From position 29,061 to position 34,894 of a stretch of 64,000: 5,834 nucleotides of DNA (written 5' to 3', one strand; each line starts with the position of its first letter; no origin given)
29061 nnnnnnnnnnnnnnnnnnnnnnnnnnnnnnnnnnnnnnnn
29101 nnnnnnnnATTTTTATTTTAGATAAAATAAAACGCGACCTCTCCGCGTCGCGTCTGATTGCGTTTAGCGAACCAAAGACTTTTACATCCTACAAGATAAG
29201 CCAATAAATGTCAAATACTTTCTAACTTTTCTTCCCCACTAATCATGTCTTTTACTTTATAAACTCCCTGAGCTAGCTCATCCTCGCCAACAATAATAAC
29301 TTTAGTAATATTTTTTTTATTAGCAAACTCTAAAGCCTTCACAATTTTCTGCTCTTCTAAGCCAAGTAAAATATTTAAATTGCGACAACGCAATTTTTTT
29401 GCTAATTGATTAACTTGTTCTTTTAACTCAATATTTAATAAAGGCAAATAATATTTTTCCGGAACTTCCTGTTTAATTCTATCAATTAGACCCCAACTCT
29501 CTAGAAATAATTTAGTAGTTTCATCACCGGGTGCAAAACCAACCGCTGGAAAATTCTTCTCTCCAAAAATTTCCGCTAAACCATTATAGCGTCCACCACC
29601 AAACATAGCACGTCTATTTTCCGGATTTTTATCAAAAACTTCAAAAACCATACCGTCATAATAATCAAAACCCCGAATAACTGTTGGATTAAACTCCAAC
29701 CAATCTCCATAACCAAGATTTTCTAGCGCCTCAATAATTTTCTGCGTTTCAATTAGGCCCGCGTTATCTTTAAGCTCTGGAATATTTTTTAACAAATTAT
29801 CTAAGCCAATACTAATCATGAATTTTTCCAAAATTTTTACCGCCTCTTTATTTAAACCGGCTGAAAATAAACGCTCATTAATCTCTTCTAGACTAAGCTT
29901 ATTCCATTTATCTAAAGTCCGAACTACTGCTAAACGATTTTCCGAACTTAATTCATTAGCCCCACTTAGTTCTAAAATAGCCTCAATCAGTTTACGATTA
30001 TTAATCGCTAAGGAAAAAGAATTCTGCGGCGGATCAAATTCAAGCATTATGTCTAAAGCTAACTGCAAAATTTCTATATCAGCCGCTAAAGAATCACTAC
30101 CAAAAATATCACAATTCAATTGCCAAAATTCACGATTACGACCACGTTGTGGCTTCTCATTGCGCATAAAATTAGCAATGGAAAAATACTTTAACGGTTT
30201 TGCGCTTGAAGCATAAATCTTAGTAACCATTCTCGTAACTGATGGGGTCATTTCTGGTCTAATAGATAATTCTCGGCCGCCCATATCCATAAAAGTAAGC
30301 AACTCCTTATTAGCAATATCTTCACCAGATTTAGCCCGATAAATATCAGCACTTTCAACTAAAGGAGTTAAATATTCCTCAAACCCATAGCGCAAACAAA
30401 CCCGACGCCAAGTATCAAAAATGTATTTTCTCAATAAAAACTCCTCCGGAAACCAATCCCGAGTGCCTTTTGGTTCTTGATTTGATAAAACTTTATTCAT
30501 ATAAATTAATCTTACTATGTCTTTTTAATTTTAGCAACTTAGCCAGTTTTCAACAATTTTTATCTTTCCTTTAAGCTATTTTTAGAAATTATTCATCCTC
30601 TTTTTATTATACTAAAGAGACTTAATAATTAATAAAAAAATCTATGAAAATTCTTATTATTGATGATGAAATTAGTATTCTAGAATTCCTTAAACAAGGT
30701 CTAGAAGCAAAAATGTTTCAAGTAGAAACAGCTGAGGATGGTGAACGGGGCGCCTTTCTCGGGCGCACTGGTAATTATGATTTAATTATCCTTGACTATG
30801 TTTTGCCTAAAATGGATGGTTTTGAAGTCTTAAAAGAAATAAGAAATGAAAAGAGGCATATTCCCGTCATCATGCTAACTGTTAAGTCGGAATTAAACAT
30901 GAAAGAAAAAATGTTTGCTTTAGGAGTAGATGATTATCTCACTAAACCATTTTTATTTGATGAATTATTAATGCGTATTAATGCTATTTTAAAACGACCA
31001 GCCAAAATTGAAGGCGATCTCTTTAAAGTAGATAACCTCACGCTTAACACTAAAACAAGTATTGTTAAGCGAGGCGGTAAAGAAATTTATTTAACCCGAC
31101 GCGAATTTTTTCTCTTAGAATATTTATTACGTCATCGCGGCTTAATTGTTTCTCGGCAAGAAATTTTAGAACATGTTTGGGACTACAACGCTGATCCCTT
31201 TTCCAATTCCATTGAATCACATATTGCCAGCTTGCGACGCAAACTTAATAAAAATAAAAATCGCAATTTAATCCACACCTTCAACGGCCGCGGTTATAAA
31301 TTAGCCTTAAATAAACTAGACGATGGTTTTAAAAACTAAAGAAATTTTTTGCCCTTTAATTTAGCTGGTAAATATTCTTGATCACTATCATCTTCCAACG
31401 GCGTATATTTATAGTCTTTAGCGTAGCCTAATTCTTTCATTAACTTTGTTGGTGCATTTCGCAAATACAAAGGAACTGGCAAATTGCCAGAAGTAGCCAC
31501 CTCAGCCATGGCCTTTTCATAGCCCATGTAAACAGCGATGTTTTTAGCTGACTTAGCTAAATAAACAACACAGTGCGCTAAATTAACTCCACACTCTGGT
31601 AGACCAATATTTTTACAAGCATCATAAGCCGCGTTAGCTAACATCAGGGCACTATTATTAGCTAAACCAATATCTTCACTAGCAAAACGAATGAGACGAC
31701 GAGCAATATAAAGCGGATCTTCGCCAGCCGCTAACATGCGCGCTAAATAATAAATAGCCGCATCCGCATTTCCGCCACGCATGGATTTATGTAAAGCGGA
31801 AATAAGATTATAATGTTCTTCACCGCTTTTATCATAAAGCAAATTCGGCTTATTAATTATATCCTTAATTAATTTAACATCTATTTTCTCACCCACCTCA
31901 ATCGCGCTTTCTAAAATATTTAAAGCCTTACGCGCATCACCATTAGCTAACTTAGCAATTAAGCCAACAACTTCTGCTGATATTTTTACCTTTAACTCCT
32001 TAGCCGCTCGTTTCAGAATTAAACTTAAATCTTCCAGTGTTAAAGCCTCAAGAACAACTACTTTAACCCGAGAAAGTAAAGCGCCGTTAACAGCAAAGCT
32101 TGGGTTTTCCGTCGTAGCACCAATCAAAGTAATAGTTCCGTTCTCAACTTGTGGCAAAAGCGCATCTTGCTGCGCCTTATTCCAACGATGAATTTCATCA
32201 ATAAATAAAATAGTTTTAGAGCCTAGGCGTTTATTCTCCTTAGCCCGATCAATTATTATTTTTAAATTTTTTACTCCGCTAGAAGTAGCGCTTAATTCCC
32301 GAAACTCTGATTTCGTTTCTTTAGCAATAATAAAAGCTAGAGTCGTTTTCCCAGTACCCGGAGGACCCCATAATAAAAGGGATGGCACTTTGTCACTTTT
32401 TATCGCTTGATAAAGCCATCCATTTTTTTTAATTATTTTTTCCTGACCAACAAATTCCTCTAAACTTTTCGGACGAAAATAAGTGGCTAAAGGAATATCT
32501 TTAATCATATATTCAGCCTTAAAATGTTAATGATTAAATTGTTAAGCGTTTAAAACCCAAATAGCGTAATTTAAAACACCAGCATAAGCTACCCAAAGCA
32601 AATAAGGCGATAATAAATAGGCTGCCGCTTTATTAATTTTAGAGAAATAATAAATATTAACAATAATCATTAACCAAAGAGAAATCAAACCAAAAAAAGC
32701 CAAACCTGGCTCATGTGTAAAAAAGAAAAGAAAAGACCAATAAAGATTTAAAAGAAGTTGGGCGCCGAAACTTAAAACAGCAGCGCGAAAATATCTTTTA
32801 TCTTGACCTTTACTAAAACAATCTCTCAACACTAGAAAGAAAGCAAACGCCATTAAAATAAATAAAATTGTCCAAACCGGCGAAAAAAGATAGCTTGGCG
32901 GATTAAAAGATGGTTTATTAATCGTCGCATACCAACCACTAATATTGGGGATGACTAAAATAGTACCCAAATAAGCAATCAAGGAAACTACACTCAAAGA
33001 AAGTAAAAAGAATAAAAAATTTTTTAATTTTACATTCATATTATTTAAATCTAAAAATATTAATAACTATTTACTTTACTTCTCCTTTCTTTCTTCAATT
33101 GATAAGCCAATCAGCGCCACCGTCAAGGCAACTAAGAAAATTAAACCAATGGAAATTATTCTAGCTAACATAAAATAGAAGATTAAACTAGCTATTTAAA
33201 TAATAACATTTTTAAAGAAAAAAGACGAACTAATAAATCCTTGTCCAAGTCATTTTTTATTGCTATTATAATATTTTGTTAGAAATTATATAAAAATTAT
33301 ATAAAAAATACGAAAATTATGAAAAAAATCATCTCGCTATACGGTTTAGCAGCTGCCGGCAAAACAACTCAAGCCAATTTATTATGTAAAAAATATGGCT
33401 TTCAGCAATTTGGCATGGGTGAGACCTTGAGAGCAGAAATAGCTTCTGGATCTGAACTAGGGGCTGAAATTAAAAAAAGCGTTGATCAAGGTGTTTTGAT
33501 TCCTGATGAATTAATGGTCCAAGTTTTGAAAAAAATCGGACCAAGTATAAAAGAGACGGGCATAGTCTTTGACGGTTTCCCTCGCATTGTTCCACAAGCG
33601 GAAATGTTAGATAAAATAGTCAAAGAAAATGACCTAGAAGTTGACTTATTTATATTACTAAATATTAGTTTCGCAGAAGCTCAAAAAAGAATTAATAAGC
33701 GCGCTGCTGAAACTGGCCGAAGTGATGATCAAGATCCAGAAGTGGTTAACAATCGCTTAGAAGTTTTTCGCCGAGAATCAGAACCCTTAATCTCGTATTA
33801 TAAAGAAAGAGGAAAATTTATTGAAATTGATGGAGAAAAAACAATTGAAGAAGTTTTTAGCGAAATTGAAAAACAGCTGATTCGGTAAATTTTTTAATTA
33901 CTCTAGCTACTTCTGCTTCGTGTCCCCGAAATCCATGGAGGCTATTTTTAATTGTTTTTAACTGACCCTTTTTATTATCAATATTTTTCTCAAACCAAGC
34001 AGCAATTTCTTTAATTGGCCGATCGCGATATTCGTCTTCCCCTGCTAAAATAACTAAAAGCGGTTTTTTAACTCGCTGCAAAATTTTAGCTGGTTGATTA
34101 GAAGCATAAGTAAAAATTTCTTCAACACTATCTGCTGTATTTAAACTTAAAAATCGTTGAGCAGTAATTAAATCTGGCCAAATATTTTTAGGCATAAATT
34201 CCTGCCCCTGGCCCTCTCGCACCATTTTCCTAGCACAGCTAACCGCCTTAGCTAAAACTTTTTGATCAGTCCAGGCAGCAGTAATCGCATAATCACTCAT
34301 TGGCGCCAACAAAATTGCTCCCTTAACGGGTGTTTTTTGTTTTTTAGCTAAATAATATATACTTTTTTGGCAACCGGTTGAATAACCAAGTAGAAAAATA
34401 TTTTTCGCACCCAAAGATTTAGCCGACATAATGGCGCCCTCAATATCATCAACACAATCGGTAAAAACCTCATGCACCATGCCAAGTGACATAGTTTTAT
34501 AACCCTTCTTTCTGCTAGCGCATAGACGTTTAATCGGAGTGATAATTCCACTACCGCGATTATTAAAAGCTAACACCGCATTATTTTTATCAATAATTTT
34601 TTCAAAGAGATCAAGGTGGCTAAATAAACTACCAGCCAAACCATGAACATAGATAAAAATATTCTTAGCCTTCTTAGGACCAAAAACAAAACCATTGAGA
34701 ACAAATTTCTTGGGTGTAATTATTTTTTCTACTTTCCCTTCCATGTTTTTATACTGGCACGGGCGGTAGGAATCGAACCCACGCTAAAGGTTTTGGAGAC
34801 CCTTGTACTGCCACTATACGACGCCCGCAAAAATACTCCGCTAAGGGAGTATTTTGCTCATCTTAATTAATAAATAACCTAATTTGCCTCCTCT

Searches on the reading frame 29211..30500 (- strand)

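Call 69: search_protein_families(library=pfam, proteins=[window:29211-30500:-], max_evalue=0.00001)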
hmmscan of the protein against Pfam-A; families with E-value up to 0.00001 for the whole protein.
window:29211-30500:- (429 aa): 3 families
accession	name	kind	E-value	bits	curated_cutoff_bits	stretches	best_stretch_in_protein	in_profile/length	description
PF13393.11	tRNA-synt_His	-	6.7e-46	157.4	25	1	12-323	1-302/308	Histidyl-tRNA synthetase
PF00587.30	tRNA-synt_2b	-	2.6e-07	31.3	29.3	1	71-140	4-77/179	tRNA synthetase class II core domain (G, H, P, S and T)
PF03129.25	HGTP_anticodon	-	3.8e-07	30.6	21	1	355-424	7-79/94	Anticodon binding domain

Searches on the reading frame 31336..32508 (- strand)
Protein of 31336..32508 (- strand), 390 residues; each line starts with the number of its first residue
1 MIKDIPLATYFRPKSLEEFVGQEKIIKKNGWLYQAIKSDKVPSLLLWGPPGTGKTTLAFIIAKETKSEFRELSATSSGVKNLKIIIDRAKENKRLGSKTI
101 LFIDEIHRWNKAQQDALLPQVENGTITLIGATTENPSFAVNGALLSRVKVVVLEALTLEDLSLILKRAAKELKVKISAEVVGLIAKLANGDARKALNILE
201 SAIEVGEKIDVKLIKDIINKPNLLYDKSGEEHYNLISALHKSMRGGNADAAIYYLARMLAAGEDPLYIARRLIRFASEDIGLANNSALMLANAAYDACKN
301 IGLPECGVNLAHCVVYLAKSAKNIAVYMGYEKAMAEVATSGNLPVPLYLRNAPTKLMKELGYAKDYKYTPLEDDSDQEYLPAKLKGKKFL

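Call 69: search_protein_families(library=pfam, proteins=[window:31336-32508:-], max_evalue=0.00001)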
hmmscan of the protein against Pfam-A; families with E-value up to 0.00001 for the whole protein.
window:31336-32508:- (390 aa): 9 families
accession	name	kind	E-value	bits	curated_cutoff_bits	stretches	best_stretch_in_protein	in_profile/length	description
PF12002.13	MgsA_C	-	1.3e-52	178.5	27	1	245-389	1-147/167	MgsA AAA+ ATPase C terminal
PF16193.11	AAA_assoc_2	-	3.8e-24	85.2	34.3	1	171-244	2-81/81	AAA C-terminal domain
PF05496.18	RuvB_N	-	4.6e-19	69.2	27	1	12-129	2-116/159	Holliday junction DNA helicase RuvB P-loop domain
PF00004.35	AAA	-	5.7e-19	69.3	21.2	1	44-151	1-126/131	ATPase family associated with various cellular activities (AAA)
PF07728.20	AAA_5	-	1.7e-07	31.8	22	1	44-134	2-103/139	AAA domain (dynein-related subfamily)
PF13191.12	AAA_16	-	2.8e-06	28.4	32.6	0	19-58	2-41/167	AAA ATPase domain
PF06068.19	TIP49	-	3.7e-06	26.8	23.8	0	17-73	24-84/347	TIP49 P-loop domain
PF13173.12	AAA_14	-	6.1e-06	26.7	27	0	44-152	5-119/129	AAA domain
PF00158.32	Sigma54_activat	-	8.9e-06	25.9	20.2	0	97-135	93-131/168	Sigma-54 interaction domain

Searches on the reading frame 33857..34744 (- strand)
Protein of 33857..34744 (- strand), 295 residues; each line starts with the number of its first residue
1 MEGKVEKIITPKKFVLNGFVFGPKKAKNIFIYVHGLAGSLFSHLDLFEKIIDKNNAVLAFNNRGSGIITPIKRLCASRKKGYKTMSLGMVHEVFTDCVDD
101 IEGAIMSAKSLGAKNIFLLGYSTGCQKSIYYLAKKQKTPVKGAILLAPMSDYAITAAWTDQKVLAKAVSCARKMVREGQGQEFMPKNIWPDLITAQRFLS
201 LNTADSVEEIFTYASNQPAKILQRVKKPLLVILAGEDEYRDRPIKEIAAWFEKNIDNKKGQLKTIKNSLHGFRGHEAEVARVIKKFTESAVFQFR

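Call 70: search_protein_families(library=pfam, proteins=[window:33857-34744:-], max_evalue=0.00001)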
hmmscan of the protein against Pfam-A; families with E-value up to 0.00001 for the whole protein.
window:33857-34744:- (295 aa): 3 families
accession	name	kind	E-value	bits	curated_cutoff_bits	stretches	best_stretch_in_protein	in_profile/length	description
PF08538.16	DUF1749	-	1.3e-23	84.1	24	1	76-273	69-279/299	Protein of unknown function (DUF1749)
PF12146.15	Hydrolase_4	-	5.4e-13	49.2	27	1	25-271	2-233/239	Serine aminopeptidase, S33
PF00561.26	Abhydrolase_1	-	2.1e-10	41.1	25.8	1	29-155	2-115/245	alpha/beta hydrolase fold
